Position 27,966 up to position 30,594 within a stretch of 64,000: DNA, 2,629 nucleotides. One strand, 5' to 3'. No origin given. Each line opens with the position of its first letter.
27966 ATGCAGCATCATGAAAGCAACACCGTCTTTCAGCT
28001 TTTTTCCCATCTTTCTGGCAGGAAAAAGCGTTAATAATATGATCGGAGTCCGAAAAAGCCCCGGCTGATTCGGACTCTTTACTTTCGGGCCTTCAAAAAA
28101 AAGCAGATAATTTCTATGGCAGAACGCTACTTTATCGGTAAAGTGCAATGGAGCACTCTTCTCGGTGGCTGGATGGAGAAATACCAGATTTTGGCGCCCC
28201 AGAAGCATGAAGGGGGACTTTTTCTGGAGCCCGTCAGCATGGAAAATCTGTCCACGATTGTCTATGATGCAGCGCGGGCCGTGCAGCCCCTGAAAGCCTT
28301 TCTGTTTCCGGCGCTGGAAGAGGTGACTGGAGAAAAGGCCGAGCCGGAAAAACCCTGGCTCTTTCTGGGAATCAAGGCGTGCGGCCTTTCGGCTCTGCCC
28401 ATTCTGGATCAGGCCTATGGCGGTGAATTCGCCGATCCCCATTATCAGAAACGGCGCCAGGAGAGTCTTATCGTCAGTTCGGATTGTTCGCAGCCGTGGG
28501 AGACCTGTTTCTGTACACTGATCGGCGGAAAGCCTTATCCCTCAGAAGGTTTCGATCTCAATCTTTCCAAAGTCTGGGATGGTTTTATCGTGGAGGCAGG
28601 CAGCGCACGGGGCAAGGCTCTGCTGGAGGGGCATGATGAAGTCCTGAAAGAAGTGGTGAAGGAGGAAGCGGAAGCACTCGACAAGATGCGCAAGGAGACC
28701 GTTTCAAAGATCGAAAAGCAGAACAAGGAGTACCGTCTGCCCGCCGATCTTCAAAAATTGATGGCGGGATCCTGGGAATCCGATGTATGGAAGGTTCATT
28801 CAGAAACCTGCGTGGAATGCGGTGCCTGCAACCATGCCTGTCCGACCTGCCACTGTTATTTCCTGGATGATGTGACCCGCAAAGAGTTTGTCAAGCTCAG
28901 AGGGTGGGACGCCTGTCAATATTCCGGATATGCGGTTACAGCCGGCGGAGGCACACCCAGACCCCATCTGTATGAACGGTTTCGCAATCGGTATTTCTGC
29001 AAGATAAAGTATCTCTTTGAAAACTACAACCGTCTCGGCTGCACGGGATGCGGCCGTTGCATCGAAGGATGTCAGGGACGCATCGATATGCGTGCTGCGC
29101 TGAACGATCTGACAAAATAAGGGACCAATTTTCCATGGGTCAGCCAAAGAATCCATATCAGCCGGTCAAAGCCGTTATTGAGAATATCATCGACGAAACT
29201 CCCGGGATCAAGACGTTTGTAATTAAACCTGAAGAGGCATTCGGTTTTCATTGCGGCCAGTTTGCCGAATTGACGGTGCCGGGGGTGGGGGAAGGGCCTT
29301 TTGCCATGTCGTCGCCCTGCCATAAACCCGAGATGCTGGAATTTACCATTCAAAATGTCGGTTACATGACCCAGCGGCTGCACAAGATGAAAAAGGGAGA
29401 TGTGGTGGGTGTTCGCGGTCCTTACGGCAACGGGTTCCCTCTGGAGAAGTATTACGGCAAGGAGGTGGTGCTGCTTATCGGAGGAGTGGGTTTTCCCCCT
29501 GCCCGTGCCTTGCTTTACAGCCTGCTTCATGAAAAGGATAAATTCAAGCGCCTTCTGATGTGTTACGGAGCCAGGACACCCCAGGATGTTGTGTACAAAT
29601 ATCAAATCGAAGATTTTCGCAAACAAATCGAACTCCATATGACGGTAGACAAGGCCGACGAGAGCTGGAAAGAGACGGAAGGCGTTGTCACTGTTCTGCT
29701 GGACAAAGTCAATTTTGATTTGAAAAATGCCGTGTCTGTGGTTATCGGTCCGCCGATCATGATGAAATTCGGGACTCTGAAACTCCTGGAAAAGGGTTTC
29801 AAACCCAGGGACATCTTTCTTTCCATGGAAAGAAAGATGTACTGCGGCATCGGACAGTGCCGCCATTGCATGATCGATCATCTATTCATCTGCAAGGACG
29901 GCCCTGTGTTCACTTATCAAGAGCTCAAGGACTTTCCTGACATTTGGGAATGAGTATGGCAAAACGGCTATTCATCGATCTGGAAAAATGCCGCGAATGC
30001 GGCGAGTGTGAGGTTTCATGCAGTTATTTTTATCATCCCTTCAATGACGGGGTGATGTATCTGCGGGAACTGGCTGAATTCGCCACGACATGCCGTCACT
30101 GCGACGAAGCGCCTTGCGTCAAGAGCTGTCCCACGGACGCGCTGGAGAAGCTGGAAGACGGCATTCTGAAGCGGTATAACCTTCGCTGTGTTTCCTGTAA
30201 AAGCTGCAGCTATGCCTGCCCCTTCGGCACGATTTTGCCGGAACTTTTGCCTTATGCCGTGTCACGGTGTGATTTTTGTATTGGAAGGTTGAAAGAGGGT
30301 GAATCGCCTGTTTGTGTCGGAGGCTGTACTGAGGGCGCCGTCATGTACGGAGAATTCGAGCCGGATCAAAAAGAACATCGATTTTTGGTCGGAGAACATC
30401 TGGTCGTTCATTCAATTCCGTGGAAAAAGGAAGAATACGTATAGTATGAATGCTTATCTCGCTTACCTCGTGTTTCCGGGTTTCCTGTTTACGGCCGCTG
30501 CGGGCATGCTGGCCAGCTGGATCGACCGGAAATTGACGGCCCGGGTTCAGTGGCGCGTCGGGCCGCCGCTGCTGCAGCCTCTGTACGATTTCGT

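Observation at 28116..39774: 16-gene group-4 [NiFe]-hydrogenase / Mrp antiporter complex carrying its own sulfhydrogenase-like beta-gamma NAD(P)H module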

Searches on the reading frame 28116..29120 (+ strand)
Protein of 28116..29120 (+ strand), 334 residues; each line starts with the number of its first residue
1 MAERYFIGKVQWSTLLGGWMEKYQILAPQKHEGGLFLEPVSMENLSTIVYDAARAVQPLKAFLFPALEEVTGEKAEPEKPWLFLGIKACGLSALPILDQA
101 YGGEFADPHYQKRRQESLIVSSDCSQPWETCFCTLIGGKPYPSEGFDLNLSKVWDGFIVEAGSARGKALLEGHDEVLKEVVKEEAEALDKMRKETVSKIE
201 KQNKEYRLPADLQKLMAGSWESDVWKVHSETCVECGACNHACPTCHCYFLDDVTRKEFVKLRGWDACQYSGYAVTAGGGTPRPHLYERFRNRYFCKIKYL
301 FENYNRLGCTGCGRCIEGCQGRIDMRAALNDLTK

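Call 4: search_protein_families(library=pfam, proteins=[window:28116-29120:+])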
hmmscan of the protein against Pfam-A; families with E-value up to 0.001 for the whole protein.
window:28116-29120:+ (334 aa): 7 families
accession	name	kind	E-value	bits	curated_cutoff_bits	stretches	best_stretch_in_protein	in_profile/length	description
PF17179.9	Fer4_22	-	4.3e-24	85.6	27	1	231-322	1-94/95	4Fe-4S dicluster domain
PF12838.12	Fer4_7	-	1.4e-07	32.3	27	1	221-244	27-50/52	4Fe-4S dicluster domain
PF13237.11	Fer4_10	-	2.3e-06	27.9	25.5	0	227-252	4-22/53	4Fe-4S dicluster domain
PF13187.11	Fer4_9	-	4.2e-06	27.1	27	0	216-244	34-49/52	4Fe-4S dicluster domain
PF00037.32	Fer4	-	3.2e-05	24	21.1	0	226-244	2-20/24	4Fe-4S binding domain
PF12797.12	Fer4_2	-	7e-05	23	24.5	0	227-244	5-22/22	4Fe-4S binding domain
PF14697.11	Fer4_21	-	0.00064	20.2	35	0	224-247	33-56/59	4Fe-4S dicluster domain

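Call 24: search_solved_structures(query=window:28116-29120:+, max_evalue=0.001)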
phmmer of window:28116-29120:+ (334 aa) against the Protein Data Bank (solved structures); distinct sequences matched with E-value up to 0.001: 1.
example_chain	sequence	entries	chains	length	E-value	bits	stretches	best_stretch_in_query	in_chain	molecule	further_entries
9nez_B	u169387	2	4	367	1.7e-44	155.7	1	50-325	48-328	Sulfhydrogenase 1 subunit beta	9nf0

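Call 43: search_protein_families(library=ncbifam, proteins=[window:28116-29120:+], max_evalue=0.00001)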
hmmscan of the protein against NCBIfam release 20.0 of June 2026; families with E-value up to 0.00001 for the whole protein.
window:28116-29120:+ (334 aa): 3 families
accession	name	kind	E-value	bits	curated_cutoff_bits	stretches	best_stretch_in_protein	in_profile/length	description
NF040829.1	sulfhyd_ShyB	equivalog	6.9e-54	183.1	690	1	40-331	37-328/334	NAD(P)-dependent hydrogenase/sulfhydrogenase 2 subunit beta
NF040833.1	sulfhyd_HydB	equivalog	1.4e-46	159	750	1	41-328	39-331/367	NADPH-dependent hydrogenase/sulfhydrogenase 1 subunit beta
TIGR02910.1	sulfite_red_A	equivalog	1e-33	117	323.15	1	54-333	64-327/334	anaerobic sulfite reductase subunit AsrA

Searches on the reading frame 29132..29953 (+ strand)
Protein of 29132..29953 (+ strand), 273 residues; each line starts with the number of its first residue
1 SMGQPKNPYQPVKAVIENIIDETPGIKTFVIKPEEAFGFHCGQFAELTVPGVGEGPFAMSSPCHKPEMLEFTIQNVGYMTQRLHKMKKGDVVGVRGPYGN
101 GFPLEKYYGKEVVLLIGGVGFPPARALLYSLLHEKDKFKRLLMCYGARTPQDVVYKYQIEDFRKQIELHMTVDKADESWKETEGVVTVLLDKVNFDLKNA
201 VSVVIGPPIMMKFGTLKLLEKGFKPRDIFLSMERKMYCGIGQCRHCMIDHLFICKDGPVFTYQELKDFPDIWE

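Call 4: search_protein_families(library=pfam, proteins=[window:29132-29953:+])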
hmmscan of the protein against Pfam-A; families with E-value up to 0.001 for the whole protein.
window:29132-29953:+ (273 aa): 3 families
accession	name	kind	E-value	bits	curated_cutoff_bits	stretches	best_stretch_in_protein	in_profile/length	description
PF10418.14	DHODB_Fe-S_bind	-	7e-11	42.1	23.9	1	233-265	1-40/41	Iron-sulfur cluster binding domain of dihydroorotate dehydrogenase B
PF00175.26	NAD_binding_1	-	1.4e-10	42.2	22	1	114-213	1-106/109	Oxidoreductase NAD-binding domain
PF00970.30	FAD_binding_6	-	0.00036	21.3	21.1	1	32-100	23-96/99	Oxidoreductase FAD-binding domain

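Call 25: search_solved_structures(query=window:29132-29953:+, max_evalue=0.00001)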
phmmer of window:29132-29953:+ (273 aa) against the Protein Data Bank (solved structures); distinct sequences matched with E-value up to 0.00001: 28.
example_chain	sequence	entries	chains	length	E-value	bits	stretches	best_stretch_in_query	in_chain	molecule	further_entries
9nez_C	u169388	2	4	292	1.6e-46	162.1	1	7-270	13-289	Sulfhydrogenase 1 subunit gamma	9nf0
5ksw_B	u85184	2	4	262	1e-18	70.9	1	42-264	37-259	Dihydroorotate dehydrogenase B (NAD(+)), electron transfer subunit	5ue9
4ylf_A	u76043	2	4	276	1.5e-17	67.1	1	40-265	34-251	Dihydroorotate dehydrogenase B (NAD(+)), electron transfer subunit homolog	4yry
1ep1_B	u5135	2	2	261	2.2e-17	66.5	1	42-265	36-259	DIHYDROOROTATE DEHYDROGENASE B (PYRK SUBUNIT)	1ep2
1ep3_B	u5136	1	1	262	2.3e-17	66.5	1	42-265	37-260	DIHYDROOROTATE DEHYDROGENASE B (PYRK SUBUNIT)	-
5yly_A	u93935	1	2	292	1.7e-10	43.9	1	77-223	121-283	Nitrate reductase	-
3w2e_A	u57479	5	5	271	4.8e-09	39.2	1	77-227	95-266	NADH-cytochrome b5 reductase 3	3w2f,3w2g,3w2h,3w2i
1ndh_A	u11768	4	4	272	4.9e-09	39.2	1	77-227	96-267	CYTOCHROME B5 REDUCTASE | NADH-cytochrome b5 reductase 3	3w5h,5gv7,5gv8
9v69_A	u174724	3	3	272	5.4e-09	39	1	77-227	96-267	NADH-cytochrome b5 reductase 3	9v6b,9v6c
9v6a_A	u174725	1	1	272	5.4e-09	39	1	77-227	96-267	NADH-cytochrome b5 reductase 3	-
1krh_A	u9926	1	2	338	1.5e-08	37.6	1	12-226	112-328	Benzoate 1,2-Dioxygenase Reductase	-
7c3a_A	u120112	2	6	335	2e-08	37.1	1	36-227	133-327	Ferredoxin reductase component of carbazole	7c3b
2eix_A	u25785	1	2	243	3.9e-08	36.2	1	19-229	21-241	NADH-cytochrome b5 reductase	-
6mv1_A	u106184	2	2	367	7.6e-08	35.2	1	72-225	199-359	Cytochrome b5 reductase 4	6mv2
1i7p_A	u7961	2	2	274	7.6e-08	35.2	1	109-227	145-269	NADH-CYTOCHROME B5 REDUCTASE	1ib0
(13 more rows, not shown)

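Call 32: search_solved_structures(query=window:29132-29953:+, max_evalue=1e-30, show_alignments=1)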
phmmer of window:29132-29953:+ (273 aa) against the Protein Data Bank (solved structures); distinct sequences matched with E-value up to 1e-30: 1.
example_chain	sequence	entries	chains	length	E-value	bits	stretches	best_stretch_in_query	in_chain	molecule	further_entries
9nez_C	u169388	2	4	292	1.6e-46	162.1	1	7-270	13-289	Sulfhydrogenase 1 subunit gamma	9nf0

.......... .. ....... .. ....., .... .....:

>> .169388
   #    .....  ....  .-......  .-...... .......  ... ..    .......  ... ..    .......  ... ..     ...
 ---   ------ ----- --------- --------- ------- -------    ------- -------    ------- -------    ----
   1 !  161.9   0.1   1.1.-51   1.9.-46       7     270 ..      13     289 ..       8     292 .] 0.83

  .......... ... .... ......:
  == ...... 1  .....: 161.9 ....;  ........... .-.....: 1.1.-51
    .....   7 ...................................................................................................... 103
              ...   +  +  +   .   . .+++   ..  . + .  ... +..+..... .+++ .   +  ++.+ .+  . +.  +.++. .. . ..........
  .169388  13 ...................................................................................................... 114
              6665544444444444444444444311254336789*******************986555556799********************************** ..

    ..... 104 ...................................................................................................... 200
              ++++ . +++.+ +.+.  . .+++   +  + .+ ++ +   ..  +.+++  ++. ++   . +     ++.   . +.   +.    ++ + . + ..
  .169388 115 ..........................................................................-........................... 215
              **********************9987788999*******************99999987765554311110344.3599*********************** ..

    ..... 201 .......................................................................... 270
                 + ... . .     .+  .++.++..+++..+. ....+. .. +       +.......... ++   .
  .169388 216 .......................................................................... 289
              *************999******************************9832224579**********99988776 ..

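Call 43: search_protein_families(library=ncbifam, proteins=[window:29132-29953:+], max_evalue=0.00001)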
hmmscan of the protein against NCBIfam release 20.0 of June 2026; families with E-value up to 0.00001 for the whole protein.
window:29132-29953:+ (273 aa): 24 families
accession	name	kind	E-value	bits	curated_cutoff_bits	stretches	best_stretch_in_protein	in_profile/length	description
TIGR02911.1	sulfite_red_B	equivalog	4e-67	226.1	288.6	1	8-268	2-259/261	anaerobic sulfite reductase subunit AsrB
NF006220.0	PRK08345.1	subfamily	1e-62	212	395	1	6-264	5-286/294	cytochrome-c3 hydrogenase subunit gamma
NF040830.1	sulfhyd_ShyC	equivalog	1.6e-54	185.1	600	1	7-264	2-280/288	NAD(P)-dependent hydrogenase/sulfhydrogenase 2 subunit gamma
NF040835.1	sulfhyd_HydG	equivalog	1.9e-49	168.5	650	1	7-269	13-288/292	NADPH-dependent hydrogenase/sulfhydrogenase 1 subunit gamma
NF000796.0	PRK00054.1-1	equivalog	3.8e-48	163.9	224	1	11-267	3-237/254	dihydroorotate dehydrogenase electron transfer subunit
NF000798.0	PRK00054.1-3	equivalog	3.9e-25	88.9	219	1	29-264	21-241/244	dihydroorotate dehydrogenase electron transfer subunit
NF000799.0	PRK00054.1-4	equivalog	2.4e-24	85.8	314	1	74-264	72-255/258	dihydroorotate dehydrogenase electron transfer subunit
NF009414.0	PRK12778.1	equivalog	5.2e-19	68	1103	1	39-264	28-247/752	bifunctional dihydroorotate dehydrogenase B NAD binding subunit/NADPH-dependent glutamate synthase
NF040810.1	BenC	equivalog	5.8e-18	65.1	430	1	14-229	107-326/333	benzoate 1,2-dioxygenase electron transfer component BenC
NF000797.0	PRK00054.1-2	equivalog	6.7e-18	64.9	270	1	23-261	26-261/267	dihydroorotate dehydrogenase electron transfer subunit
NF004862.0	PRK06222.1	subfamily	1.4e-17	64.1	220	1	36-264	25-247/281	sulfide/dihydroorotate dehydrogenase-like FAD/NAD-binding protein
NF005963.0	PRK08051.1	equivalog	2.1e-14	53.4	230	1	12-211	4-207/233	NAD(P)H-flavin reductase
NF045803.1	MethMoxFADbindMmoC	equivalog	1.3e-13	50.5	500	1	34-230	135-337/343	aromatic/alkene monooxygenase hydroxylase FAD-binding subunit MmoC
NF058606.1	GlBtMonoRdsGbcB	equivalog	1.4e-13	50.5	500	1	17-223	19-237/362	glycine betaine monooxygenase reductase subunit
NF009415.0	PRK12779.1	equivalog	1e-12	46.8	1519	1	25-250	662-895/944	putative bifunctional glutamate synthase subunit beta/2-polyprenylphenol hydroxylase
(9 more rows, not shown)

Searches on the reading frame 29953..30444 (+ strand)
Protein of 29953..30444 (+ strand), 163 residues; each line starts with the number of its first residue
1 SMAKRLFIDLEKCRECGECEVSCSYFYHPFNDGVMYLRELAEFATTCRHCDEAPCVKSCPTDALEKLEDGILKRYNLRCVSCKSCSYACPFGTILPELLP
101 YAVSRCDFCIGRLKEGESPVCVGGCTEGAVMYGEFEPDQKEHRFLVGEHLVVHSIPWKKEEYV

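Call 4: search_protein_families(library=pfam, proteins=[window:29953-30444:+])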
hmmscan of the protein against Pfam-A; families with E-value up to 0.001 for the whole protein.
window:29953-30444:+ (163 aa): 10 families
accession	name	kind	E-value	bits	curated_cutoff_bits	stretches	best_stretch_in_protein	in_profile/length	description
PF13247.11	Fer4_11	-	3.5e-16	59.7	26.2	1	43-134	6-99/100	4Fe-4S dicluster domain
PF13187.11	Fer4_9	-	7.3e-09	36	27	1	78-129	1-51/52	4Fe-4S dicluster domain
PF12838.12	Fer4_7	-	6.6e-07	30.1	27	1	46-92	1-51/52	4Fe-4S dicluster domain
PF12797.12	Fer4_2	-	8.7e-07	28.9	24.5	1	5-24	2-21/22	4Fe-4S binding domain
PF00037.32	Fer4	-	1.4e-06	28.3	21.1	1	78-94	7-23/24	4Fe-4S binding domain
PF12837.12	Fer4_6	-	1.5e-05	25.1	25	0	8-25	4-21/24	4Fe-4S binding domain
PF13237.11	Fer4_10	-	2.1e-05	24.8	25.5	0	45-90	7-53/53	4Fe-4S dicluster domain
PF12800.12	Fer4_4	-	4.5e-05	23.9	24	0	78-92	3-17/17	4Fe-4S binding domain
PF25160.1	LdpA_Fe-S-bd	-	0.00039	20.6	27.6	1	52-94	6-43/49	LdpA Fe-S cluster-binding domain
PF13534.11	Fer4_17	-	0.0005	21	22.2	0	11-24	44-57/61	4Fe-4S dicluster domain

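Call 43: search_protein_families(library=ncbifam, proteins=[window:29953-30444:+], max_evalue=0.00001)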
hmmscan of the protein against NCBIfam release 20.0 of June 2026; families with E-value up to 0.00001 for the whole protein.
window:29953-30444:+ (163 aa): 21 families
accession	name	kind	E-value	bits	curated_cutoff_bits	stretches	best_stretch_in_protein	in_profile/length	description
TIGR02951.1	DMSO_dmsB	equivalog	8.4e-23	81.2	214.1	1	44-138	61-156/161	DMSO/selenate family reductase complex B subunit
NF011569.0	PRK14993.1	equivalog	1.9e-20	73.4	416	1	6-146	46-199/244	tetrathionate reductase subunit TtrB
NF041715.1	arsenate_red_ArrB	equivalog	1.5e-19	70.4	450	1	6-94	5-104/233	arsenate respiratory reductase iron-sulfur subunit ArrB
NF045797.1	DsrO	equivalog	2.6e-19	69.6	200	1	41-142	97-209/235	sulfate reduction electron transfer complex DsrMKJOP subunit DsrO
TIGR03149.1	cyt_nit_nrfC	equivalog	2.8e-17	62.8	377.6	1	43-148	90-197/225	cytochrome c nitrite reductase Fe-S protein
NF009408.0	PRK12769.1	equivalog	1.7e-16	59.5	1003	1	7-130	6-142/659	formate-dependent uric acid utilization protein AegA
NF045766.1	PhenlGlyoxDHPadI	equivalog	4.1e-16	58.8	700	1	8-133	9-136/443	NADH-dependent phenylglyoxylate dehydrogenase subunit beta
NF038355.1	FDH3_beta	equivalog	1.5e-15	57.7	240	1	5-93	4-100/180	formate dehydrogenase FDH3 subunit beta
NF045715.1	sulf_resp_HmcB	equivalog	1.7e-14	53.6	420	1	45-134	105-197/307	sulfate respiration complex iron-sulfur protein HmcB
NF008134.0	PRK10882.1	equivalog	2.8e-14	52.9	263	1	44-136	110-209/329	hydrogenase 2 operon protein HybA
NF009451.0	PRK12809.1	equivalog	5.6e-14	51.3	1154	1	11-129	10-133/639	formate-dependent uric acid utilization protein YgfT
TIGR03478.1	DMSO_red_II_bet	subfamily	1.9e-13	50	480.7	1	44-149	128-233/321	DMSO reductase family type II enzyme, iron-sulfur subunit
TIGR01582.1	FDH-beta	equivalog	2.5e-13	49.8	334.7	1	45-138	91-185/283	formate dehydrogenase subunit beta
NF007658.0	PRK10330.1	equivalog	5.6e-12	45.5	260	1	44-94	55-104/181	electron transport protein HydN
NF042979.1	EthbenzDh_ebdB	equivalog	2.7e-11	42.9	740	1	43-143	149-250/354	ethylbenzene dehydrogenase subunit beta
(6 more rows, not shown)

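Call 59: search_solved_structures(query=window:29953-30444:+, max_evalue=1e-8)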
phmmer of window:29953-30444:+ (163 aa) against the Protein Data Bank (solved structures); distinct sequences matched with E-value up to 1e-8: 14.
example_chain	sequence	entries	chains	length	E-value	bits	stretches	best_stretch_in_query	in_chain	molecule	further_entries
6cz7_B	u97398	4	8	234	1.1e-22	84.3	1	6-94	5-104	4Fe-4S ferredoxin, iron-sulfur binding domain protein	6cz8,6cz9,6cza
8c0z_C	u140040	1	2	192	8e-16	61.9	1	2-133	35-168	Iron-sulfur cluster-binding protein potential subunit of aldehyde oxidoreductase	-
7z0s_B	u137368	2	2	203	6e-14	55.8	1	7-94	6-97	Formate hydrogenlyase subunit 2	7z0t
2vpw_B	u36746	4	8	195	7.1e-14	55.5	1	6-138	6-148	NRFC PROTEIN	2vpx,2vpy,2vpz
9mqx_E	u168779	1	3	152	1.2e-13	54.8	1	2-132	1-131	Fe-S-cluster-containing hydrogenase subunit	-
4ydd_B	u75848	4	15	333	6.5e-13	52.4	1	45-138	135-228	DMSO reductase family type II enzyme, iron-sulfur subunit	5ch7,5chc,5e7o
7qv7_A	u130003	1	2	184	1.5e-12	51.2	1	7-94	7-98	Hydrogen dependent carbon dioxide reductase subunit HycB3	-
7qv7_B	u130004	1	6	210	7e-12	49.1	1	44-118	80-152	Hydrogen dependent carbon dioxide reductase subunit HycB4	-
1kqf_B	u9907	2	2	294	7.1e-12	49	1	46-134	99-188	FORMATE DEHYDROGENASE, NITRATE-INDUCIBLE, IRON-SULFUR SUBUNIT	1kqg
9vap_B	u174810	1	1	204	5.6e-11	46.1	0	7-115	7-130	4Fe-4S dicluster domain-containing protein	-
2ivf_B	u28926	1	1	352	3e-10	43.8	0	44-136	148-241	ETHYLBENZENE DEHYDROGENASE BETA-SUBUNIT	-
30gj_B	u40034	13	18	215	6.9e-10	42.6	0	43-135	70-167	Formate dehydrogenase, beta subunit, putative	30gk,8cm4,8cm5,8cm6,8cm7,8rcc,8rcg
6sdr_B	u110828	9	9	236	9.6e-10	42.1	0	43-135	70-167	Formate dehydrogenase, beta subunit, putative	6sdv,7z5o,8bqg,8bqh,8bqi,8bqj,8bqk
8rc8_B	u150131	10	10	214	1.8e-09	41.2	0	43-135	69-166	Formate dehydrogenase, beta subunit, putative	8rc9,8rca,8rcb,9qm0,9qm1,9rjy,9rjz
